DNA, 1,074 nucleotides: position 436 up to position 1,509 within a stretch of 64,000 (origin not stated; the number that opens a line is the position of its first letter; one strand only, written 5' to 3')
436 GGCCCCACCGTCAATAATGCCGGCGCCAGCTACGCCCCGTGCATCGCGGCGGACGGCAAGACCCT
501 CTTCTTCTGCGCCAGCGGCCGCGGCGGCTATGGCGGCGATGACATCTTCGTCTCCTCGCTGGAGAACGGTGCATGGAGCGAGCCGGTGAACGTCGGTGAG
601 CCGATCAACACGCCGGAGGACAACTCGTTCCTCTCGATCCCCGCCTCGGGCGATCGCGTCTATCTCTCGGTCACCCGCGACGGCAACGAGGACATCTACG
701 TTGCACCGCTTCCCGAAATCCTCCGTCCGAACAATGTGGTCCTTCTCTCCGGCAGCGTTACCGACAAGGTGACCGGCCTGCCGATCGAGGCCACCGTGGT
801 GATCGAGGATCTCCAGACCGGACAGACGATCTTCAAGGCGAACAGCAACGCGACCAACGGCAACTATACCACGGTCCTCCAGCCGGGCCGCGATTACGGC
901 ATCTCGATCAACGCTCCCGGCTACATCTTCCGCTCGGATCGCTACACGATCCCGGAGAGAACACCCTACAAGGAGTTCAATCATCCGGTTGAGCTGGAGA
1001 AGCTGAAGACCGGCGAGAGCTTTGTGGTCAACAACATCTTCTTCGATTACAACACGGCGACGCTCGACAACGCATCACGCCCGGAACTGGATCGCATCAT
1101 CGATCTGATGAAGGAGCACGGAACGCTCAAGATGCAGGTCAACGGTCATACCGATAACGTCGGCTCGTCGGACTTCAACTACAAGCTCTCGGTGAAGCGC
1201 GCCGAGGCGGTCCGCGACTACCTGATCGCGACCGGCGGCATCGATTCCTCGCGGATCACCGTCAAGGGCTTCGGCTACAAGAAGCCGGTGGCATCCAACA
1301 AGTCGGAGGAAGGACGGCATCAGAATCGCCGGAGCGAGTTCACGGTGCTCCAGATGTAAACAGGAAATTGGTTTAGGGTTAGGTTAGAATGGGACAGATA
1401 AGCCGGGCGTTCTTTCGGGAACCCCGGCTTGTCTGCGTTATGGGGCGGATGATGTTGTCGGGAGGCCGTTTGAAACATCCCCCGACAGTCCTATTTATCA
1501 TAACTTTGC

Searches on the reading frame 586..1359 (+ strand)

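Call 73: search_protein_families(library=pfam, proteins=[window:586-1359:+], max_evalue=0.001)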
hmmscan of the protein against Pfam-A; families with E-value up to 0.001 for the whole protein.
window:586-1359:+ (257 aa): 3 families
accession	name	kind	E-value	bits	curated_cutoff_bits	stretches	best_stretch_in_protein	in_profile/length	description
PF00691.25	OmpA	-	8.1e-24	84.3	27.2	1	152-248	1-98/98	OmpA family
PF13620.12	CarboxypepD_reg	-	2.1e-05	25.2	32.3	1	54-114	2-60/82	Carboxypeptidase regulatory-like domain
PF05359.17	DUF748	-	6e-05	21.7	50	0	200-224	1013-1037/1037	Domain of Unknown Function (DUF748)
